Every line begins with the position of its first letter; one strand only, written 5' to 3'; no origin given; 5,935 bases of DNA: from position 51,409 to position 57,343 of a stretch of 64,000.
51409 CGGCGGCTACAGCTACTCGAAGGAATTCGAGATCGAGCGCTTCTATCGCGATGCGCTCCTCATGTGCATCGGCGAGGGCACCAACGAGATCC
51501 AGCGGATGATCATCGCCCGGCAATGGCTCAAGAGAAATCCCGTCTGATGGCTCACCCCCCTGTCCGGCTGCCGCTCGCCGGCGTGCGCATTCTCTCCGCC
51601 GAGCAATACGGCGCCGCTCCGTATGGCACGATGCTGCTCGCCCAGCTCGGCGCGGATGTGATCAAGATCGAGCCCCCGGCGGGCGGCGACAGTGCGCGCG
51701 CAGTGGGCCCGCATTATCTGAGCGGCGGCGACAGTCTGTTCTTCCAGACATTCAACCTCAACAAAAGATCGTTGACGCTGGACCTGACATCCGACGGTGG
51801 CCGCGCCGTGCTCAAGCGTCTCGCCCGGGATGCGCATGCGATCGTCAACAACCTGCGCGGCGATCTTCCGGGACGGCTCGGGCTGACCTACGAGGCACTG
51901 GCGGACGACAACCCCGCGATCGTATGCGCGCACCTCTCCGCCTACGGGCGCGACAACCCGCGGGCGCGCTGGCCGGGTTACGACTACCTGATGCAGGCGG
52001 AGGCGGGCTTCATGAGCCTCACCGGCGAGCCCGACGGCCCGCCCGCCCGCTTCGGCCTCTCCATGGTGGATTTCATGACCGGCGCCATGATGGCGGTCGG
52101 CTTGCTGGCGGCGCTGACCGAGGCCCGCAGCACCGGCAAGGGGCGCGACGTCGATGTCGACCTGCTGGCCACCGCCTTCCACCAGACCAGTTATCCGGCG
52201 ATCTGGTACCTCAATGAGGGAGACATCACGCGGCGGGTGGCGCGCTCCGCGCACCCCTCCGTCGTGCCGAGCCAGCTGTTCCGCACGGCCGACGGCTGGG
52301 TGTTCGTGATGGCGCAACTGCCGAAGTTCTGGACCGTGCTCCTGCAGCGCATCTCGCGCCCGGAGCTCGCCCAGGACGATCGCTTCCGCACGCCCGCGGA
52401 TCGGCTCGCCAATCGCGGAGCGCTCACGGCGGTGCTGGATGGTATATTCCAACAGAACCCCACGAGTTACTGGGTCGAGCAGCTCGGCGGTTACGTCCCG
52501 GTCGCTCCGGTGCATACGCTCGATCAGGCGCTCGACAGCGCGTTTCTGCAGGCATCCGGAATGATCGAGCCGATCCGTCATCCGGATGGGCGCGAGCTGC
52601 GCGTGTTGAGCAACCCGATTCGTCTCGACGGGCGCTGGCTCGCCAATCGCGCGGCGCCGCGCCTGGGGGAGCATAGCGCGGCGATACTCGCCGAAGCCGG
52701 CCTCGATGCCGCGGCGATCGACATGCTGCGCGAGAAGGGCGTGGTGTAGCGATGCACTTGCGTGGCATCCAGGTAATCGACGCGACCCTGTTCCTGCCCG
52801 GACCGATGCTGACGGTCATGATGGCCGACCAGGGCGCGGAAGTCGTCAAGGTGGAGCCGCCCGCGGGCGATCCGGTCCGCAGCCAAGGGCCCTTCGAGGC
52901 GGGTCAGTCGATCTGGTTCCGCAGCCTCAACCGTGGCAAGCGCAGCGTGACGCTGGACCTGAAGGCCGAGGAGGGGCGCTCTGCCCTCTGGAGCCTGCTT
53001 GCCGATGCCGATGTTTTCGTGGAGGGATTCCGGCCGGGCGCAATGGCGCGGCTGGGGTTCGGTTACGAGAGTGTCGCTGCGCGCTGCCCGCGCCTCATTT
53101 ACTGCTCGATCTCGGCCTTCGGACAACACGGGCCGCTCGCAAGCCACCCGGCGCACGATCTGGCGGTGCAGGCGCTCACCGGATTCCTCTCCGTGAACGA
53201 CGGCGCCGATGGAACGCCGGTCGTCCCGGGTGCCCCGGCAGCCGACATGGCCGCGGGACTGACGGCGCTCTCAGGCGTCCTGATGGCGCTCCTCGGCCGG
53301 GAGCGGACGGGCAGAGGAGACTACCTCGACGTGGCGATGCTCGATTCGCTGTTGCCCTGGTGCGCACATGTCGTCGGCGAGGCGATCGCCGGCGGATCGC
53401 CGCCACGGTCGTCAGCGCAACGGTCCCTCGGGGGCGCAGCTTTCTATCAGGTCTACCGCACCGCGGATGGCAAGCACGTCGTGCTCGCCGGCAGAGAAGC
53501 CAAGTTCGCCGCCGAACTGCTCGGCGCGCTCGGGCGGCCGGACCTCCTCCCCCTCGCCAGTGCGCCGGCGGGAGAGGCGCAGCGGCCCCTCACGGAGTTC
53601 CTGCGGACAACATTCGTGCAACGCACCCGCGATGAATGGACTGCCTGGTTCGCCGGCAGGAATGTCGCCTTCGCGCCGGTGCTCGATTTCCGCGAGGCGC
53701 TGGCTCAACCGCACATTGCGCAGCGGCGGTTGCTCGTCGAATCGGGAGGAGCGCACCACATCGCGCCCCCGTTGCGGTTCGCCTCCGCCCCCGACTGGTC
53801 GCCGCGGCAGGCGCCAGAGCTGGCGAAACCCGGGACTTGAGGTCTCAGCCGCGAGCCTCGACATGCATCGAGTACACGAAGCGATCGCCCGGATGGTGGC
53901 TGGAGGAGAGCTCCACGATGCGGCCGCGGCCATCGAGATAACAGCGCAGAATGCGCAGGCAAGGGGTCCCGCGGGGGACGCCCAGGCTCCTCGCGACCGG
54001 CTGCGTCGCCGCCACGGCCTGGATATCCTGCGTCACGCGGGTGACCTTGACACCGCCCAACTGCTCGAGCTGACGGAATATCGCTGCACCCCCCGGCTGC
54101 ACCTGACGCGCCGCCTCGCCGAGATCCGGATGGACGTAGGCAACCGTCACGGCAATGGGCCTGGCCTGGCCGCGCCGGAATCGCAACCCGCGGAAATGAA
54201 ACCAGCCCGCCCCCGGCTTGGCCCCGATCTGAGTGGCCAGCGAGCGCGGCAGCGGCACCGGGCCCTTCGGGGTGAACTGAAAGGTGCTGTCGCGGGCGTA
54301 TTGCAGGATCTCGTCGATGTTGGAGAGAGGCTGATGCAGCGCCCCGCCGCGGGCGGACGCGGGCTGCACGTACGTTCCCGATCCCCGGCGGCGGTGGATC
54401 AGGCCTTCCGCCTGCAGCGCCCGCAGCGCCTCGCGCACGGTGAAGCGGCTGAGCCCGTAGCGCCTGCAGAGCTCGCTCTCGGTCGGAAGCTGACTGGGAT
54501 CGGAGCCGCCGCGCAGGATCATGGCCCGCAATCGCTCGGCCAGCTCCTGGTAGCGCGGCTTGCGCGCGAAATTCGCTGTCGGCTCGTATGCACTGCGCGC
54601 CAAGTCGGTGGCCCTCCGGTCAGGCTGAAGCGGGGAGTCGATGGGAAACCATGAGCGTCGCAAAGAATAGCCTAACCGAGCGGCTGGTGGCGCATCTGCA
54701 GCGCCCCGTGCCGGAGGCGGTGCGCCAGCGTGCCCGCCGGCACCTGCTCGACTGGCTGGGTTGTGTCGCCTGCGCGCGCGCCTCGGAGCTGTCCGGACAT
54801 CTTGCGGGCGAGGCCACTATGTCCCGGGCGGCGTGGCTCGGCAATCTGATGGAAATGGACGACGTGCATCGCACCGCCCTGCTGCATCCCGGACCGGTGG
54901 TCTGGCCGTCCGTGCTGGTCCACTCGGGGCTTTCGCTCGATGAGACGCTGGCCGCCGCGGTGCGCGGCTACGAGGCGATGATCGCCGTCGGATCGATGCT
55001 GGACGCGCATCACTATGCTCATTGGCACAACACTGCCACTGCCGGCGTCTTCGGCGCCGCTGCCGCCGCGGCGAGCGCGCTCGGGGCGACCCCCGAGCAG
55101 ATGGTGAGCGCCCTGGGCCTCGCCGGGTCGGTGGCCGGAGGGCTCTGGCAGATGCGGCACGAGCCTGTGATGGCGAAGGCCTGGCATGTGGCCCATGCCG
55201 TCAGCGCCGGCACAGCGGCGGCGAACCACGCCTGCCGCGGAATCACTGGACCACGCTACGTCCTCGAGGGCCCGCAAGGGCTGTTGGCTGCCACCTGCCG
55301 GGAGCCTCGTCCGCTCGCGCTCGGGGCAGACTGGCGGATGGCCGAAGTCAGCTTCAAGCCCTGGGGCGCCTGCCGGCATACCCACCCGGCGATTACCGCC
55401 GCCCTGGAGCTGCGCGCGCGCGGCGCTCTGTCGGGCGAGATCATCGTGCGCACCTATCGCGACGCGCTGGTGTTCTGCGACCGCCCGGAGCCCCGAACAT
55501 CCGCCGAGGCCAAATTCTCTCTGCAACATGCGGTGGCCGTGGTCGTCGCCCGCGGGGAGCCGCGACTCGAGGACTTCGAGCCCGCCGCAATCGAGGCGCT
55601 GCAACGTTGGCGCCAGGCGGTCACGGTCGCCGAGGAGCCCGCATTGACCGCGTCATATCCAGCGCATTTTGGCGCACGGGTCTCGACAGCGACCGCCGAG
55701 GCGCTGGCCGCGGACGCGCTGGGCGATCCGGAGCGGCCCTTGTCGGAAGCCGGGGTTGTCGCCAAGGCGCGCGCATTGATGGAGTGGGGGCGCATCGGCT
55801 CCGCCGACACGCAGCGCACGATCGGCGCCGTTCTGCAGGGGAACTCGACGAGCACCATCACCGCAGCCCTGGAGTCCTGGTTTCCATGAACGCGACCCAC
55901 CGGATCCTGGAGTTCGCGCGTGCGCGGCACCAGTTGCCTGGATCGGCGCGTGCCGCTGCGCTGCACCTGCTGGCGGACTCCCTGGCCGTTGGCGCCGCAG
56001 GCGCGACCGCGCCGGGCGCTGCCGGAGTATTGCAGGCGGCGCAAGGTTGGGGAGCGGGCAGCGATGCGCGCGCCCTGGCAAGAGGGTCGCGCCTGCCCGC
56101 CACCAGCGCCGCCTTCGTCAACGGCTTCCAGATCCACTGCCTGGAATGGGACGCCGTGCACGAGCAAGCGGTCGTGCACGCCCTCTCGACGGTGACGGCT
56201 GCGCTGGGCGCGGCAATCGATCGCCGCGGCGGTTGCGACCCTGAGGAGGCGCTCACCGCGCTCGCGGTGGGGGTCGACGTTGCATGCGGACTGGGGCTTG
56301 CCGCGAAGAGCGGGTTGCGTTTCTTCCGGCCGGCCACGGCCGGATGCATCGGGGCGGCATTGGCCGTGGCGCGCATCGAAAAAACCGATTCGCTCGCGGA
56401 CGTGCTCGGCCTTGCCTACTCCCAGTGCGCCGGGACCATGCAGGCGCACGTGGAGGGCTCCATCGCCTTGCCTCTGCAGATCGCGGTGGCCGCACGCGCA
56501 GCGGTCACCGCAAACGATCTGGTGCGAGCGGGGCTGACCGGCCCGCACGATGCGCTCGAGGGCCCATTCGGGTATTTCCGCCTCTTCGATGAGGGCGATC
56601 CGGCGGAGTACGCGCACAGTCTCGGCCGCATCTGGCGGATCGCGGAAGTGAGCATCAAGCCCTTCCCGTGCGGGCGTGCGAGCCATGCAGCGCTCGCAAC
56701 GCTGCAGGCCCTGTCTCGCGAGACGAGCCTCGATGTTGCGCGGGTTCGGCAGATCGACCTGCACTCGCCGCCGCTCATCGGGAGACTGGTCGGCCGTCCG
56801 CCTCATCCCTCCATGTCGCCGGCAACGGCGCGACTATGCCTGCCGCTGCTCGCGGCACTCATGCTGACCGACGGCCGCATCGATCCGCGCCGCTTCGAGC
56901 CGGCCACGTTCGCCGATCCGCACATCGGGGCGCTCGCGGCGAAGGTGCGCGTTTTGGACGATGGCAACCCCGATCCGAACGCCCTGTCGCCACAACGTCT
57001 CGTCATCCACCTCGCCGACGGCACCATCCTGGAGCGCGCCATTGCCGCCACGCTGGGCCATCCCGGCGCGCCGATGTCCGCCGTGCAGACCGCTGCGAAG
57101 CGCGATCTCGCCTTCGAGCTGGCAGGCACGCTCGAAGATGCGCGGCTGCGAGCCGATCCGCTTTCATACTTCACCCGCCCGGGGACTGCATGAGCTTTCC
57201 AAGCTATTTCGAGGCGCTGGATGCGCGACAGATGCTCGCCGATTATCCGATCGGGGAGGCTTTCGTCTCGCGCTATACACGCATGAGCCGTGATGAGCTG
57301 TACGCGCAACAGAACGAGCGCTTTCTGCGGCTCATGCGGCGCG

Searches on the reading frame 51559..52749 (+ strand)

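Call 67: search_protein_families(library=pfam, proteins=[window:51559-52749:+], max_evalue=0.01)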
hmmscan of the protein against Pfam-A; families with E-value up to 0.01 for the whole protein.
window:51559-52749:+ (396 aa): 1 family
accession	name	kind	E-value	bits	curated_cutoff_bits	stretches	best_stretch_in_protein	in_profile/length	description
PF02515.22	CoA_transf_3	-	2.7e-112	376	23.3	1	6-373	1-366/366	CoA-transferase family III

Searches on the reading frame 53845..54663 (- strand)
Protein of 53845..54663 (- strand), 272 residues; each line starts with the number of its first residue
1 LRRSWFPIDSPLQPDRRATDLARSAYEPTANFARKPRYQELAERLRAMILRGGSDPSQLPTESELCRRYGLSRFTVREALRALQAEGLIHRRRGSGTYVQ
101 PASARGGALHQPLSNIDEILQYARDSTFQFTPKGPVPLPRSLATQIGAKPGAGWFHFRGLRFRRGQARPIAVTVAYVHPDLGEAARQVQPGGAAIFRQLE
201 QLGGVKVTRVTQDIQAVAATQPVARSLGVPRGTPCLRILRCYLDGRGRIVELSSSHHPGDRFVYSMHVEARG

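Call 10: search_protein_families(library=pfam, proteins=[window:53845-54663:-])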
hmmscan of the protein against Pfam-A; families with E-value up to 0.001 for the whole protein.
window:53845-54663:- (272 aa): 6 families
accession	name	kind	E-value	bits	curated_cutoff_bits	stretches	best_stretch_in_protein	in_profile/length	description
PF07702.18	UTRA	-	4.6e-20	72.3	23.8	1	134-262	14-140/141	UTRA domain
PF00392.27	GntR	-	1.4e-18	66.7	27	1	38-99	2-64/64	Bacterial regulatory proteins, gntR family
PF13518.12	HTH_28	-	1e-05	26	25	1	63-94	16-50/52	Helix-turn-helix domain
PF14502.12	HTH_41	-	4.2e-05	23.3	25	1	58-99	5-48/48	Helix-turn-helix domain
PF13545.12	HTH_Crp_2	-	0.00012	22.4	27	1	57-93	19-57/70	Crp-like helix-turn-helix domain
PF13551.12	HTH_29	-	0.00019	21.9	28.1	1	61-96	14-51/64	Winged helix-turn helix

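Call 25: search_protein_families(library=ncbifam, proteins=[window:53845-54603:-], max_evalue=0.00001)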
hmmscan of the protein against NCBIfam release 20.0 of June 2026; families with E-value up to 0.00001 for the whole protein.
window:53845-54603:- (252 aa): 20 families
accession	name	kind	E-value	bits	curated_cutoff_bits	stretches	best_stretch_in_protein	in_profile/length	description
TIGR02018.2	his_ut_repres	equivalog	1.8e-27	96.2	220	1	18-244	1-222/226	histidine utilization transcriptional repressor HutC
NF052441.1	TransRegRv0792c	equivalog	2.8e-25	89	400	1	18-247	18-245/260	Rv0792c family HTH-type transcriptional regulator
TIGR02325.1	C_P_lyase_phnF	equivalog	4.1e-22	78.9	156.8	1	17-246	9-236/238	phosphonate metabolism transcriptional regulator PhnF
TIGR03337.1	phnR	equivalog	3.8e-19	69.3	296.75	1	17-233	2-215/231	phosphonate utilization transcriptional regulator PhnR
NF008491.0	PRK11402.1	subfamily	7.7e-17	61.6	269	1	9-246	4-238/243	GntR family transcriptional regulator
NF007292.0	PRK09764.1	equivalog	8.2e-17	61.2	281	1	13-244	2-230/240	GntR family transcriptional regulator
NF041547.1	GntR_LSA1692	equivalog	5.7e-14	52.3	275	1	18-222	3-204/233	GntR family transcriptional regulator, LSA1692 subfamily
NF052290.2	MocR_like_YczR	exception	4.2e-13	48.8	487.4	1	14-88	17-92/458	MocR-like transcription factor YczR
TIGR02404.1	trehalos_R_Bsub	equivalog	1.1e-11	44.8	211.95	1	18-82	6-67/233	trehalose operon repressor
NF007001.0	PRK09464.1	equivalog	1.2e-11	44.7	330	1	22-85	16-80/254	pyruvate dehydrogenase complex transcriptional repressor PdhR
NF007741.0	PRK10421.1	equivalog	1.5e-11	44.2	311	1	19-84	10-76/262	transcriptional regulator LldR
NF052282.1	PLP_TF_PdxR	equivalog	1.9e-11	43.7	320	1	17-90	2-76/448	MocR-like pyridoxine biosynthesis transcription factor PdxR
NF011575.0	PRK14999.1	equivalog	4e-11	42.7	424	1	13-99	9-95/241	histidine utilization repressor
NF003011.0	PRK03837.1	subfamily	2.1e-10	40.6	260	1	11-85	8-83/241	transcriptional regulator NanR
NF007486.0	PRK10079.1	equivalog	1.9e-09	37.6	363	1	16-240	12-233/241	phosphonate metabolism transcriptional regulator PhnF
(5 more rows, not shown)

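Call 31: search_solved_structures(query=window:53845-54603:-, max_evalue=0.00001, show_alignments=2)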
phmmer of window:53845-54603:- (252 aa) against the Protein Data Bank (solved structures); distinct sequences matched with E-value up to 0.00001: 13.
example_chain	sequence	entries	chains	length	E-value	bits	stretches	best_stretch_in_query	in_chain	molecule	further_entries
4u0v_A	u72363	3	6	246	4.3e-19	72.5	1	16-247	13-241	HTH-type transcriptional repressor YvoA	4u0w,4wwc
2wv0_A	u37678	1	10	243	4.3e-19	72.5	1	16-247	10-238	HTH-TYPE TRANSCRIPTIONAL REPRESSOR YVOA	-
2ra5_A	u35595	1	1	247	1.3e-18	71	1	15-245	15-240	Putative transcriptional regulator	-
9i0v_A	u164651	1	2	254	6e-14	55.7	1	9-245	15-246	HTH-type transcriptional repressor DasR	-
4zs8_A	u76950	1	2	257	6.3e-14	55.6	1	9-245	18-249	HTH-type transcriptional repressor DasR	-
3eet_A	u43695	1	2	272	4.5e-11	46.3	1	10-248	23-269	Putative GntR-family transcriptional regulator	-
4u0y_A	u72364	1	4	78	4.3e-10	43.1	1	16-79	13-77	HTH-type transcriptional repressor YvoA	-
5kvr_A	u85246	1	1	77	4.6e-10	43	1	13-80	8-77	Pyruvate dehydrogenase complex repressor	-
4egy_A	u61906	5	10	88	3.9e-09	39.9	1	14-79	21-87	Arabinose metabolism transcriptional repressor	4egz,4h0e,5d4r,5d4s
8pqm_A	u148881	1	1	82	1e-07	35.3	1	13-80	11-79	FadR family transcriptional regulator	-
3edp_A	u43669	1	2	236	1.2e-06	31.8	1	10-84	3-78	Lin2111 protein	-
6az6_A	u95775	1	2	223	1.8e-06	31.2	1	15-92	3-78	GntR family transcriptional regulator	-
3f8m_A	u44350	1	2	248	6.9e-06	29.3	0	31-79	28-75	GntR-family protein transcriptional regulator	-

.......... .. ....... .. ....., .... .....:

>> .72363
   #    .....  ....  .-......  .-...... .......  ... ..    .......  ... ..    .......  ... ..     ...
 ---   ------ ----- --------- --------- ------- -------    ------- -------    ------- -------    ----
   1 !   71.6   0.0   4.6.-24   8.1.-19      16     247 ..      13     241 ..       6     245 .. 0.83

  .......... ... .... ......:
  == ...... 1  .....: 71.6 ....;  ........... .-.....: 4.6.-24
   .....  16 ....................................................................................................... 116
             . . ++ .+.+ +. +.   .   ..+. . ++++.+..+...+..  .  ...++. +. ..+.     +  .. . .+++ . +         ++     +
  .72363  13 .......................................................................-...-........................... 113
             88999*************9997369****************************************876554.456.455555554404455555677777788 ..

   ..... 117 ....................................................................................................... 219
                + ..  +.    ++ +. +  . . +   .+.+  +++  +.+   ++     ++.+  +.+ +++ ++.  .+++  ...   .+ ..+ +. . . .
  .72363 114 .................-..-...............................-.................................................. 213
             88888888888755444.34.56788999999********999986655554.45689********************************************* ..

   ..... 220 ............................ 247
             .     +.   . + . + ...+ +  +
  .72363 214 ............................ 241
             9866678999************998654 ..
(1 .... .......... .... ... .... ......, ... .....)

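Call 32: find_homologous_proteins(query=window:53845-54603:-, max_evalue=1e-20)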
Query window:53845-54603:- (252 aa): 1132 proteins with E <= 1e-20 among 6592 candidates; the best 120 are listed.
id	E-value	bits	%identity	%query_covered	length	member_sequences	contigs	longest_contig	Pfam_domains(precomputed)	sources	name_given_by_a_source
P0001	1.9e-149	514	93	100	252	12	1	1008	PF13518.13,PF00392.28,PF07702.19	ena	-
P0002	3.7e-138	477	86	100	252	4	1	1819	PF14502.13,PF00392.28,PF07702.19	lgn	-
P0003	1.6e-113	397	76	93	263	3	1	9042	PF13518.13,PF00392.28,PF07702.19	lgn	-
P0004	9.3e-113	394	73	100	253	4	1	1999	PF00392.28,PF07702.19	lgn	-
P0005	2.1e-112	393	74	94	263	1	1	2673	PF00392.28,PF07702.19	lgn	-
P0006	7.7e-112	391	73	99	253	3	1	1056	PF00392.28,PF07702.19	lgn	-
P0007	4.7e-108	379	70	100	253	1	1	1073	PF00392.28,PF07702.19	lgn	-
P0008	5.1e-107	375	73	94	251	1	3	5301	PF00392.28,PF07702.19,PF25213.2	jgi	jgi:DNA-binding GntR family transcriptional regulator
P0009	1.5e-104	367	70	98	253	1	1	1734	PF00392.28,PF07702.19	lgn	-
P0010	2.9e-104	366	69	94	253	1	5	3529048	PF00392.28,PF07702.19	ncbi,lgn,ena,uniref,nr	ncbi:GntR family transcriptional regulator [Sphingomonas sp. C3-2]|uniref:GntR family transcriptiona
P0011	6.0e-104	365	66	99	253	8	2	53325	PF00392.28,PF07702.19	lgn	-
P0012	6.4e-104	365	70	95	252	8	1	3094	PF00392.28,PF07702.19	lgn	-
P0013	7.4e-104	365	65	99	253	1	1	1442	PF00392.28,PF07702.19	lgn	-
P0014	8.6e-104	365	69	94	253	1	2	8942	PF00392.28,PF07702.19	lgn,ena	-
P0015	6.0e-103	362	65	99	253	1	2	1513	PF00392.28,PF07702.19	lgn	-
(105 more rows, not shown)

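Call 52: find_encoding_contigs(protein=P0003, flank=9000, max_places=3)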
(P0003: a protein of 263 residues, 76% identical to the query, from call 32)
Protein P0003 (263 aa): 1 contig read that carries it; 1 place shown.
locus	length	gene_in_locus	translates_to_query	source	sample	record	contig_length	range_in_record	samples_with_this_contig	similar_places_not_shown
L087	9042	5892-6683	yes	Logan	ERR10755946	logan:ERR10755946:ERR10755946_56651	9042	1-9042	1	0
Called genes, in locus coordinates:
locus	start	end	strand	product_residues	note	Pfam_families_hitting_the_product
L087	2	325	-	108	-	?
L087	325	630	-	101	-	PF11639:HapK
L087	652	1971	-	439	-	PF01425:Amidase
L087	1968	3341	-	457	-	PF14535:AMP-binding_C_2 (weak)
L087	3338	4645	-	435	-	PF03972:MmgE_PrpD_N, PF19305:MmgE_PrpD_C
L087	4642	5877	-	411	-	PF03972:MmgE_PrpD_N, PF19305:MmgE_PrpD_C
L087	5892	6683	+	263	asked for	PF00392:GntR, PF13518:HTH_28 (faint), PF07702:UTRA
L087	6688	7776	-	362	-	PF02515:CoA_transf_3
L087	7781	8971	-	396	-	PF02515:CoA_transf_3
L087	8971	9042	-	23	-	?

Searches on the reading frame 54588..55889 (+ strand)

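Call 10: search_protein_families(library=pfam, proteins=[window:54588-55889:+])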
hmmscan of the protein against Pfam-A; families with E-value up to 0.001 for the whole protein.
window:54588-55889:+ (433 aa): 2 families
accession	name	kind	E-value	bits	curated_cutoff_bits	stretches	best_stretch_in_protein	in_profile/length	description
PF03972.19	MmgE_PrpD_N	-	2.1e-37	129.1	32.1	1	40-239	14-238/244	MmgE/PrpD N-terminal domain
PF19305.4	MmgE_PrpD_C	-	2.6e-25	89.6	32.1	1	260-404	2-157/173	MmgE/PrpD C-terminal domain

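Call 25: search_protein_families(library=ncbifam, proteins=[window:54651-55889:+], max_evalue=0.00001)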
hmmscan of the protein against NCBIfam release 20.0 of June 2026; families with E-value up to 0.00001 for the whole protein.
window:54651-55889:+ (412 aa): 2 families
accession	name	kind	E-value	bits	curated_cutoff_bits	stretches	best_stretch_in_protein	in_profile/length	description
NF006943.0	PRK09425.1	equivalog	6.8e-08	31.7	575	1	136-337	179-393/480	bifunctional 2-methylcitrate dehydratase/aconitate hydratase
TIGR02330.1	prpD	equivalog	1.6e-06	27.1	458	1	136-337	167-381/468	2-methylcitrate dehydratase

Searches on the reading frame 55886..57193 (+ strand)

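Call 67: search_protein_families(library=pfam, proteins=[window:55886-57193:+], max_evalue=0.01)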
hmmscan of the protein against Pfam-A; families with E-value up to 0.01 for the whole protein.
window:55886-57193:+ (435 aa): 2 families
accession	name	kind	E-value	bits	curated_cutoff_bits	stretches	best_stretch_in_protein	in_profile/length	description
PF03972.19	MmgE_PrpD_N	-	7.5e-37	127.3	32.1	1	16-241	14-242/244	MmgE/PrpD N-terminal domain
PF19305.4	MmgE_PrpD_C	-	6.6e-22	78.6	32.1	1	260-405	1-147/173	MmgE/PrpD C-terminal domain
